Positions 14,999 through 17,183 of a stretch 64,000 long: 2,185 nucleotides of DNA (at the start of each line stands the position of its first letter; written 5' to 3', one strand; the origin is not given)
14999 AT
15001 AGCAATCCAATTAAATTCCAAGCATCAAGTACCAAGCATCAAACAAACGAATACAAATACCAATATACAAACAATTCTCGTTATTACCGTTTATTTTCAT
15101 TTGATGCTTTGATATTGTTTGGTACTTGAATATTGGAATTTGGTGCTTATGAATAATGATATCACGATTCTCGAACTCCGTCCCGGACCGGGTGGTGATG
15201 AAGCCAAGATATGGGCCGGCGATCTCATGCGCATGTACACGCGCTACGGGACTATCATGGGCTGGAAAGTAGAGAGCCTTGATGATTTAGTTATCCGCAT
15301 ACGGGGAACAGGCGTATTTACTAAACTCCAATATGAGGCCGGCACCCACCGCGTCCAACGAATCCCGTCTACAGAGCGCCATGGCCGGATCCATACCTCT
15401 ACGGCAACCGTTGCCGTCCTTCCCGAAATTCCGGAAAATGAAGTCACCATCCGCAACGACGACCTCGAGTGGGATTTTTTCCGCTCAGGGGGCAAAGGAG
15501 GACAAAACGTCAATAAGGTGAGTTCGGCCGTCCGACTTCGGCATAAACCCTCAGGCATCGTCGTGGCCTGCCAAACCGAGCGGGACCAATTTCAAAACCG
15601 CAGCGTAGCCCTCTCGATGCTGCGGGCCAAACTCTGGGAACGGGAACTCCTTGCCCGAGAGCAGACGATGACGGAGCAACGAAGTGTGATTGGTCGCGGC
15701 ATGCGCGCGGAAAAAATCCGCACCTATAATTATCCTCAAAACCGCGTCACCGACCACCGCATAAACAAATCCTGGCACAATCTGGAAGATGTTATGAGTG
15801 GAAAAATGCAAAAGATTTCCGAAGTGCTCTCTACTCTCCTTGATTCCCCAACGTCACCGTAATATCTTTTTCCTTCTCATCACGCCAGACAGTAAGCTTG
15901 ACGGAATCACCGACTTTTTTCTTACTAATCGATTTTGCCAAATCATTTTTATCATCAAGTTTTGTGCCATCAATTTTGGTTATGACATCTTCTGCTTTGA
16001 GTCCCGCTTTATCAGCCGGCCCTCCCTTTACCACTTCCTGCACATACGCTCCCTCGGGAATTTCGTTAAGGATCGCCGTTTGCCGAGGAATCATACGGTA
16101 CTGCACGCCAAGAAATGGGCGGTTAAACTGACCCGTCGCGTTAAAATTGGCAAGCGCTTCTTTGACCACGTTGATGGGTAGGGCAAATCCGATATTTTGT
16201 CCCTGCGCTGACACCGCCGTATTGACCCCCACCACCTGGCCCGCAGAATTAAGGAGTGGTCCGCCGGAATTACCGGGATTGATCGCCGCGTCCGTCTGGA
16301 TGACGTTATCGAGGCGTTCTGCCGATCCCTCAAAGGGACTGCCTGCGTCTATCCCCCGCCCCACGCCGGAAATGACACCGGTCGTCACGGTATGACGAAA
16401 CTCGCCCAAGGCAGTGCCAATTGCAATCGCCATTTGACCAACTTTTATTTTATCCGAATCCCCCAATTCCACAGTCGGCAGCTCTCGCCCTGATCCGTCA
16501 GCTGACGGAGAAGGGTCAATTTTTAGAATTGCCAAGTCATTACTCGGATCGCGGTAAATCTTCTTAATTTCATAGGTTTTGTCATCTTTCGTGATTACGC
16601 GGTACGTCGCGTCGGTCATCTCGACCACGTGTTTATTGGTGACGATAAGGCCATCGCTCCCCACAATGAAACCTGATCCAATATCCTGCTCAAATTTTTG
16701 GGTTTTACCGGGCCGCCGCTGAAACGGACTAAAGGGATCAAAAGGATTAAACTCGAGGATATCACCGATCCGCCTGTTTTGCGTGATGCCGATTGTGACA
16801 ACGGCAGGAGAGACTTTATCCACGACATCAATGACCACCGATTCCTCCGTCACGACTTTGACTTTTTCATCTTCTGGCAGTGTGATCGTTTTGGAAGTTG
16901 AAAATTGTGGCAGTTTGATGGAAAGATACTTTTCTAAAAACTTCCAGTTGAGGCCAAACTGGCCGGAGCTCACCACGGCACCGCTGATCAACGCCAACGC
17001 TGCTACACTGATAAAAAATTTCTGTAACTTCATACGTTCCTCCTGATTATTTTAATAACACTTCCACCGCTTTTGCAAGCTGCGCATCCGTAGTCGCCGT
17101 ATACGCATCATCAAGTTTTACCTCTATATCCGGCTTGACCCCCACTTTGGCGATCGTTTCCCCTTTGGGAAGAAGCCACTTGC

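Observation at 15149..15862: Class-I release factor lacking N-terminal domain 1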

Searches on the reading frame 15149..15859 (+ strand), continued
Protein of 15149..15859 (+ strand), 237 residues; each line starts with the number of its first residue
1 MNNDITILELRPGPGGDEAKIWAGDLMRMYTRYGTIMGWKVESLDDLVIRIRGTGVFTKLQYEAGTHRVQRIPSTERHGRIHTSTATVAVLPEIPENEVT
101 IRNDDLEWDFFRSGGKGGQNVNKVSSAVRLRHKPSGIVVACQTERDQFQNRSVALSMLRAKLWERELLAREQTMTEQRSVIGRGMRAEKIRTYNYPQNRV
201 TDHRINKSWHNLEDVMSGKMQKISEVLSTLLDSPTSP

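Call 22: find_encoding_contigs(protein=P0070, flank=10000, max_places=4)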
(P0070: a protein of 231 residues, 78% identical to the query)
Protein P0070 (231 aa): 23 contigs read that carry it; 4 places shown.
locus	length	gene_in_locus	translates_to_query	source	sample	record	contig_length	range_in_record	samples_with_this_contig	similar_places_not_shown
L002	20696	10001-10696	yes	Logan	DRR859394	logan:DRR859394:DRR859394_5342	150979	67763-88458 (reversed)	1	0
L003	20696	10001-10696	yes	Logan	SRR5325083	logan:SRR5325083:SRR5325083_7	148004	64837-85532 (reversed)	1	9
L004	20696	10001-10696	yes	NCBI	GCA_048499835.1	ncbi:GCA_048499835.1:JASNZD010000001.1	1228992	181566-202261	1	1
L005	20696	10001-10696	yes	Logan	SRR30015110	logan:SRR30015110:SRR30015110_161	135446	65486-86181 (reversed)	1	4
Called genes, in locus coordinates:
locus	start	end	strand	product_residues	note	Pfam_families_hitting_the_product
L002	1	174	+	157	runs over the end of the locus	-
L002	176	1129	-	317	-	-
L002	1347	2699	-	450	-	PF00772:DnaB, PF03796:DnaB_C, PF06745:ATPase (faint), PF13481:AAA_25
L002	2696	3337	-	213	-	PF13483:Lactamase_B_3, PF12706:Lactamase_B_2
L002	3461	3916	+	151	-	-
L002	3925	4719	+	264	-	-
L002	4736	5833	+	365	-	PF01321:Creatinase_N, PF00557:Peptidase_M24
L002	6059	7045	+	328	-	PF00155:Aminotran_1_2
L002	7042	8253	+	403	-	PF13393:tRNA-synt_His, PF00587:tRNA-synt_2b, PF13393:tRNA-synt_His (weak), PF03129:HGTP_anticodon, PF12745:HGTP_anticodon2 (weak)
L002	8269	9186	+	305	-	PF00892:EamA, PF03151:TPT (faint), PF00892:EamA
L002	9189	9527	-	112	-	-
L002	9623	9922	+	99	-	PF01197:Ribosomal_L31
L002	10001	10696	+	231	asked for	PF03462:PCRF, PF00472:RF-1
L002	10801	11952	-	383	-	PF00089:Trypsin, PF13365:Trypsin_2, PF00595:PDZ, PF13180:PDZ_2, PF17820:PDZ_6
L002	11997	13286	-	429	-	PF00595:PDZ, PF13180:PDZ_2 (weak), PF17820:PDZ_6, PF03572:Peptidase_S41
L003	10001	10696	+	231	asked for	PF03462:PCRF, PF00472:RF-1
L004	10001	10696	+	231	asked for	PF03462:PCRF, PF00472:RF-1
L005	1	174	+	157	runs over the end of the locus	-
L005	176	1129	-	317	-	-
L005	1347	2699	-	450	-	PF00772:DnaB, PF03796:DnaB_C, PF06745:ATPase (faint), PF13481:AAA_25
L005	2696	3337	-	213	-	PF13483:Lactamase_B_3, PF12706:Lactamase_B_2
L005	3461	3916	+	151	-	-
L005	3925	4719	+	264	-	-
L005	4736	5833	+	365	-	PF01321:Creatinase_N, PF00557:Peptidase_M24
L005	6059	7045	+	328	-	PF00155:Aminotran_1_2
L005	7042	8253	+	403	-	PF13393:tRNA-synt_His, PF00152:tRNA-synt_2 (faint), PF00587:tRNA-synt_2b, PF13393:tRNA-synt_His (weak), PF03129:HGTP_anticodon, PF12745:HGTP_anticodon2 (weak)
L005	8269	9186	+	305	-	PF00892:EamA, PF03151:TPT (faint), PF00892:EamA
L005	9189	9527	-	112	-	-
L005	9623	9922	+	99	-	PF01197:Ribosomal_L31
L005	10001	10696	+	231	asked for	PF03462:PCRF, PF00472:RF-1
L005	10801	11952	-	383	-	PF00089:Trypsin, PF13365:Trypsin_2, PF00595:PDZ, PF13180:PDZ_2, PF17820:PDZ_6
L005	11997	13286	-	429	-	PF00595:PDZ, PF13180:PDZ_2 (weak), PF17820:PDZ_6, PF03572:Peptidase_S41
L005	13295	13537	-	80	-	PF01084:Ribosomal_S18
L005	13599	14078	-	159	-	PF00436:SSB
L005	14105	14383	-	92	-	PF01250:Ribosomal_S6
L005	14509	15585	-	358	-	PF01926:MMR_HSR1, PF02421:FeoB_N (weak), PF06071:YchF-GTPase_C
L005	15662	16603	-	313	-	PF03473:MOSC (weak)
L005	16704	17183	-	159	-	PF00293:NUDIX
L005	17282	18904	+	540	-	PF02463:SMC_N (weak), PF13476:AAA_23 (faint), PF13555:AAA_29 (faint), PF00005:ABC_tran, PF05729:NACHT (faint), PF13304:AAA_21 (faint), PF00005:ABC_tran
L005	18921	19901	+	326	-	PF01008:IF-2B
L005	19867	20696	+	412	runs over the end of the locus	PF02788:RuBisCO_large_N, PF00016:RuBisCO_large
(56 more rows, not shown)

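Call 26: find_related_loci(query=window:15149-15859:+, collection=genome_contigs, flank=10000)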
Query window:15149-15859:+ (237 aa) in genome_contigs; peptide patterns used: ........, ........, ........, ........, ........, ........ (x = any residue, [..] = any of these).
68 stretches matched a pattern; 37 encode a relative of the query (tblastn E <= 1e-3); 37 distinct loci.
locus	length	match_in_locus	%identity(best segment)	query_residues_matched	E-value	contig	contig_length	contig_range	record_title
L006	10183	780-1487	94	1-236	7e-152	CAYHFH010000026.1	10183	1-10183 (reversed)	MAG TPA_asm: uncultured Gammaproteobacteria bacterium isolate ERP119705_co10_87 genome assembly, contig: NODE_5358_lengt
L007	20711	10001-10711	87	1-237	5e-144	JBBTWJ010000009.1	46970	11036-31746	MAG: Patescibacteria group bacterium isolate H41-bin149_1 H41_bin149_1_000000000009, whole genome shotgun sequence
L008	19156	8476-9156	81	1-227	1e-133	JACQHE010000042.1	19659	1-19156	MAG: Candidatus Gottesmanbacteria bacterium isolate NC_groundwater_1091_Ag_S2p5_51_258 S_2p5_S6_coassembly_k141_3790332,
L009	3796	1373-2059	80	1-229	1e-135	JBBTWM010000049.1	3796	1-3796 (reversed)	MAG: Patescibacteria group bacterium isolate H41-bin127_1 H41_bin127_1_000000000049, whole genome shotgun sequence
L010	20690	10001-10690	79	1-230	7e-130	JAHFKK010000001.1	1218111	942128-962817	MAG: Candidatus Gottesmanbacteria bacterium isolate nzgw408 NODE_1_length_1218112_cov_6.992134, whole genome shotgun seq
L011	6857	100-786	78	1-229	2e-127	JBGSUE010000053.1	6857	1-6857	MAG: Patescibacteria group bacterium isolate JTS-AC425 k141_3916201, whole genome shotgun sequence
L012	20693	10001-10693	79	1-234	2e-127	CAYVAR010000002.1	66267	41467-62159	MAG TPA_asm: uncultured Gammaproteobacteria bacterium isolate binchicken_co110_1166 genome assembly, contig: NODE_1103_l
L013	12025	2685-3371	76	1-229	9e-127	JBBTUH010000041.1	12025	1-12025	MAG: Patescibacteria group bacterium isolate H41-bin250_1 H41_bin250_1_000000000041, whole genome shotgun sequence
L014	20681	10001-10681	78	1-227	7e-126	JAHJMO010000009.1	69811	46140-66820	MAG: Patescibacteria group bacterium isolate Old_saline.mb.45 Old_saline.mb.45_k141_290427, whole genome shotgun sequenc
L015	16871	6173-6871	74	1-236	9e-126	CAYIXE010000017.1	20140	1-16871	MAG TPA_asm: uncultured Gammaproteobacteria bacterium isolate ERP119705_co7_214 genome assembly, contig: NODE_2245_lengt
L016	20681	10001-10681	78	1-227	1e-125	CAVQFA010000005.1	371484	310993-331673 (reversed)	MAG: Candidatus Gottesmanbacteria bacterium isolate MFD05942.bin.1.211 genome assembly, contig: contig_84338, whole geno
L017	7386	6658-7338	78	1-227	2e-125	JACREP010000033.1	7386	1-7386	MAG: Candidatus Gottesmanbacteria bacterium isolate NC_groundwater_1702_Pr3_B-0.1um_50_12 SR-2_scaffold_141_855786, whol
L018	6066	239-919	78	1-227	5e-125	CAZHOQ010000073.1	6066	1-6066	MAG TPA_asm: uncultured Gammaproteobacteria bacterium isolate SRP093185_co1_203 genome assembly, contig: NODE_9886_lengt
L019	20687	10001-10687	76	1-229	5e-124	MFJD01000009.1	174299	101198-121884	MAG: Candidatus Gottesmanbacteria bacterium RBG_16_52_11 RBG_16_scaffold_2457, whole genome shotgun sequence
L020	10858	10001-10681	76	1-227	6e-124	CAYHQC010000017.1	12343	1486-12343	MAG TPA_asm: uncultured Gammaproteobacteria bacterium isolate ERP119705_co15_352 genome assembly, contig: NODE_5924_leng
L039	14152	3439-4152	51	7-233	3e-72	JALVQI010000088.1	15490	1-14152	MAG: Candidatus Aminicenantes bacterium isolate A3_metabat2_scaf2bin.042 A3_NODE_2312_length_15490_cov_11.645968, whole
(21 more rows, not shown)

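Call 29: search_protein_representatives(protein=window:15149-15859:+)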
Query: 237 residues. Proteins with E-value up to 0.001 (for the whole library): 18793; up to 1e-10: 8792; up to 1e-30: 1808. The best 150 are listed.
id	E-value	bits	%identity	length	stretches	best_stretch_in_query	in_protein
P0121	5.1e-110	382.6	74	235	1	2-227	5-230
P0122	8.8e-93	326.2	50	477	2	45-226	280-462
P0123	3.5e-86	304.6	61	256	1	6-223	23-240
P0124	7.5e-85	300.3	60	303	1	4-226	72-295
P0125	4.5e-83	294.4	46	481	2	6-200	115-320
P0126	1.1e-74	267.1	58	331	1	7-224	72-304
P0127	3.9e-71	255.4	52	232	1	6-225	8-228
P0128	1.2e-68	247.3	55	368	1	6-231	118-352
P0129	1.4e-67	243.8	53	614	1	6-224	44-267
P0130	2.2e-67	243.1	53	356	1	3-230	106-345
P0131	2.9e-67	242.8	50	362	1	5-229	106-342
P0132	3.2e-67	242.6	51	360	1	6-227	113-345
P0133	3.5e-67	242.5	52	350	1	6-228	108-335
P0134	6.2e-67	241.7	54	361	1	6-225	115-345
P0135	1.1e-66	240.8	52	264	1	6-227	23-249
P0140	7.3e-65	234.9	51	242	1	2-222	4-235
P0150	6.4e-64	231.8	51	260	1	6-226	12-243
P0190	3.3e-61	222.9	50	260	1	6-231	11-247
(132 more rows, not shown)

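Call 58: list_cluster_members(proteins=[P0121, P0123, P0124, P0127, P0140, P0135, P0150, P0190])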
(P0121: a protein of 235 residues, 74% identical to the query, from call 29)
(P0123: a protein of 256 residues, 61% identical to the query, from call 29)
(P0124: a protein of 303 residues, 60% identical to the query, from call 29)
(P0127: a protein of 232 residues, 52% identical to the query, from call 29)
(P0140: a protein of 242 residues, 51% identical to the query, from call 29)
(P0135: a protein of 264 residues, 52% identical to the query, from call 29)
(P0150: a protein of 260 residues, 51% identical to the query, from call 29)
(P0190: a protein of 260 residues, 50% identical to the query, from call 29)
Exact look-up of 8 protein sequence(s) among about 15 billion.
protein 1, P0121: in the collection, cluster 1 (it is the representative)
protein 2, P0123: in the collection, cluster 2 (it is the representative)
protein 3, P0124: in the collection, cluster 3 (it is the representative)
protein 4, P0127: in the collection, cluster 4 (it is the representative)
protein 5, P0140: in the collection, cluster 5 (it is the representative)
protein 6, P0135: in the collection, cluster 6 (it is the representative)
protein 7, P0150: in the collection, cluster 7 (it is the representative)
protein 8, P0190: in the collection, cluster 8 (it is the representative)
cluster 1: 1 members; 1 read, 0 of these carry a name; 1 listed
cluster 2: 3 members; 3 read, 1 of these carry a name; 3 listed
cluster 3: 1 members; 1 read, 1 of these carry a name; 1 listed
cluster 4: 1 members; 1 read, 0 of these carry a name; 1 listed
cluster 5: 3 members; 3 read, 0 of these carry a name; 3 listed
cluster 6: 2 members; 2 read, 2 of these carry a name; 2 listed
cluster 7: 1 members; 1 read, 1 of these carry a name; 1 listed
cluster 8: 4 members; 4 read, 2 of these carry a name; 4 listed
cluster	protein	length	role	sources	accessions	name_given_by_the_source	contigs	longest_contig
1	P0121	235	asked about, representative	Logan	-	-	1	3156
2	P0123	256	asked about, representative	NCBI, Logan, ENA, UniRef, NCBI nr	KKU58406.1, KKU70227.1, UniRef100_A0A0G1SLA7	MAG: Peptide chain release factor 1 [Candidatus Amesbacteria bacterium GW2011_GWA2_47_11b] | Peptide chain release factor 1 n=2 Tax=Candidatus Amesiibacteriota TaxID=1752730 ...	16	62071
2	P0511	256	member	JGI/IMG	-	-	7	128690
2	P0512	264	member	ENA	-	-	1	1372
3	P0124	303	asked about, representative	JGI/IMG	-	peptide chain release factor 1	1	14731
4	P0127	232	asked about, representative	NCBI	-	-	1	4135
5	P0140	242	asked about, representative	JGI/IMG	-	-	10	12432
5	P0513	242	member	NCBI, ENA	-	-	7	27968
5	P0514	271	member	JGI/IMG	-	-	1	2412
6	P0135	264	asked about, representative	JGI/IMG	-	peptide chain release factor 1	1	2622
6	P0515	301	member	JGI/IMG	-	peptide chain release factor 1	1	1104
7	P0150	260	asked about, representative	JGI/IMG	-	peptide chain release factor 1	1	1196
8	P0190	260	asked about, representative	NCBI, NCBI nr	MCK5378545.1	MAG: peptide chain release factor 1, partial [Acidobacteria bacterium] | peptide chain release factor 1 [Acidobacteriota bacterium]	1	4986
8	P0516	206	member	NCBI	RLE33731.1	MAG: peptide chain release factor 1, partial [Acidobacteria bacterium]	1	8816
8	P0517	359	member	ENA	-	-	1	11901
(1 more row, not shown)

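Call 61: predict_structure(alignment_id=A1)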
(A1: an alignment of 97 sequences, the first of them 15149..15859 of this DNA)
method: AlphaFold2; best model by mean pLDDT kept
length: 237 residues; sequences in the alignment: 97
mean_pLDDT: 84.3   pTM: 0.65
mean pLDDT of the five models: 84.3, 82.9, 81.8, 80.2, 79.7
residues with pLDDT >= 90: 93; 70-90: 109; 50-70: 31; < 50: 4
segments of 3 or more residues with pLDDT < 50: 235-237
pLDDT, mean of each block of 10 residues (from residue 1): 84 91 95 94 91 90 91 89 92 70 86 70 80 89 85 87 82 64 74 95 92 92 81 47
secondary structure, 60 per line:
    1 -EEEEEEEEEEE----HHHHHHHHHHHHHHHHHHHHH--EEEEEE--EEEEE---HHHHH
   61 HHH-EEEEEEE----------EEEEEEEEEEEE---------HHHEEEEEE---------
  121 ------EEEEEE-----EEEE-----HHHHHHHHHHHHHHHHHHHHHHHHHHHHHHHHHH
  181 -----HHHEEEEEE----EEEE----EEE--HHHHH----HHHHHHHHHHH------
elements in order: E2-12 H17-37 E40-45 E48-52 H56-63 E65-71 E82-93 E106-111 E127-132 E138-141 H147-180 E189-194 E199-202 E207-209 H212-216 H221-231

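Call 63: fold_search(model_id=the predicted structure, library=pdb)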
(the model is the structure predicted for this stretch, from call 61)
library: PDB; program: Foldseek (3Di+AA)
matches with E <= 10: 525; with E <= 0.001: 56
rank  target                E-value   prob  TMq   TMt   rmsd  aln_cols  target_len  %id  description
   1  9mtr_2w               8.4e-28  1.00  0.91  0.85   1.9       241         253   46  Crystal structure of the wild-type Thermus thermophilus 70S ribosome in complex with mRNA, A-site GGS-mutant Release  (released 2025-06-18)
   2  9mtq_1w               4.9e-27  1.00  0.91  0.87   1.9       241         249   46  Crystal structure of the wild-type Thermus thermophilus 70S ribosome in complex with mRNA, A-site GGD-mutant Release  (released 2025-06-18)
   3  9mtq_2w               5.8e-27  1.00  0.91  0.85   1.9       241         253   46  Crystal structure of the wild-type Thermus thermophilus 70S ribosome in complex with mRNA, A-site GGD-mutant Release  (released 2025-06-18)
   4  9mtr_1w               7.4e-27  1.00  0.91  0.87   1.9       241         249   46  Crystal structure of the wild-type Thermus thermophilus 70S ribosome in complex with mRNA, A-site GGS-mutant Release  (released 2025-06-18)
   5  9d7r_2w               2.0e-26  1.00  0.90  0.85   2.0       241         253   46  Crystal structure of the wild-type Thermus thermophilus 70S ribosome in complex with Fva1 antimicrobial peptide, mRNA (released 2024-11-13)
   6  8akn_W                2.2e-26  1.00  0.89  0.61   2.7       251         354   44  Cryo-EM structure of the proline-rich antimicrobial peptide drosocin bound to the terminating ribosome (released 2023-03-08)
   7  9d7r_1w               4.6e-26  1.00  0.90  0.86   2.0       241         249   46  Crystal structure of the wild-type Thermus thermophilus 70S ribosome in complex with Fva1 antimicrobial peptide, mRNA (released 2024-11-13)
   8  8fzd_w                5.5e-26  1.00  0.86  0.60   2.8       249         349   45  Cryo-EM structure of an E. coli non-rotated ribosome termination complex bound with apoRF3, RF1, P- and E-site tRNAPhe (released 2024-07-17)
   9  6dnc_MA               1.0e-25  1.00  0.89  0.62   2.2       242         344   45  E.coli RF1 bound to E.coli 70S ribosome in response to UAU sense A-site codon (released 2018-07-04)
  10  7m5d_A                1.4e-25  1.00  0.91  0.61   1.8       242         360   45  Cryo-EM structure of a non-rotated E.coli 70S ribosome in complex with RF3-GTP, RF1 and P-tRNA (state I) (released 2022-10-19)
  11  5j4d_JA               5.5e-25  1.00  0.88  0.81   2.3       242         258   45  E. coli release factor 1 bound to the 70S ribosome in response to a pseudouridylated stop codon (released 2016-05-18)
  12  4v63_AX               6.2e-25  1.00  0.90  0.62   2.0       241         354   46  Structural basis for translation termination on the 70S ribosome. (released 2014-07-09)
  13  6bok_GD               8.9e-25  1.00  0.86  0.80   2.5       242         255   45  E. coli release factor 1 (containing deletion 302-304) bound to the 70S ribosome (released 2018-05-23)
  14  5j30_XY               1.5e-24  1.00  0.88  0.81   2.2       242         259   45  Thermus thermophilus 70S termination complex containing E. coli RF1 (released 2016-10-12)
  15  5j3c_XY               2.5e-23  1.00  0.86  0.79   2.7       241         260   46  Thermus thermophilus 70S termination complex containing E. coli RF1 (released 2016-10-12)
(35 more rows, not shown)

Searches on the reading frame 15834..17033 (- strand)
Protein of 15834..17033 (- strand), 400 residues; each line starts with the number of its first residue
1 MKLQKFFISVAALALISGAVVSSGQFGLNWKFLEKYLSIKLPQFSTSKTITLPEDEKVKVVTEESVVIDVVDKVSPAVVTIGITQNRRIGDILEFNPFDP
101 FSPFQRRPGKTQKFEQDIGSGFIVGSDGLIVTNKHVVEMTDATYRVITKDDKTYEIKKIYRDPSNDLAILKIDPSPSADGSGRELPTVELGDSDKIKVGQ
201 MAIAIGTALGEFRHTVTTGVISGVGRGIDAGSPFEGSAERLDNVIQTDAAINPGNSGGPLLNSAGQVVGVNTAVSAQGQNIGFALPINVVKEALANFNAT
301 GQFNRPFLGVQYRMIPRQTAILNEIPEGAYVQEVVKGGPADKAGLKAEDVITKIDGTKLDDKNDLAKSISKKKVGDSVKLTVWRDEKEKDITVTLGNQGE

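Call 77: search_protein_families(library=pfam, proteins=[window:15834-17033:-], max_evalue=0.1)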
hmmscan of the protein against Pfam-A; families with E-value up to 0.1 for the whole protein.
window:15834-17033:- (400 aa): 11 families
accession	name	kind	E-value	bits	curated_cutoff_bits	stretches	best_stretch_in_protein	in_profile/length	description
PF13365.12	Trypsin_2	-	1.2e-33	117.3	27.6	1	119-270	1-144/144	Trypsin-like peptidase domain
PF13180.12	PDZ_2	-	7.1e-21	74.7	27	1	306-395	1-80/80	PDZ domain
PF00089.32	Trypsin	-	9.8e-20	71.7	20.6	1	116-291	24-217/220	Trypsin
PF17820.7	PDZ_6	-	1.5e-12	47.5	27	1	331-384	2-54/54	PDZ domain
PF00595.29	PDZ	-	2e-10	41.4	23.2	1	326-382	24-80/81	PDZ domain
PF14685.13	PDZ_Tricorn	-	7.7e-05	23.1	25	1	323-393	17-88/88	Tricorn protease PDZ domain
PF10459.15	Peptidase_S46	-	0.00016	20.9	22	0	247-271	626-650/698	Peptidase S46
PF19805.5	DUF6288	-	0.00062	19.5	26.3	1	331-396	5-77/402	Family of unknown function (DUF6288)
PF04495.20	GRASP55_65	-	0.0037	18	27.7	1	328-394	44-110/138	GRASP55/65 PDZ-like domain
PF02907.21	Peptidase_S29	-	0.032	14.4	25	1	250-280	104-134/149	Hepatitis C virus NS3 protease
PF00949.27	Peptidase_S7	-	0.042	14.1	20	0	246-278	88-120/131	Peptidase S7, Flavivirus NS3 serine protease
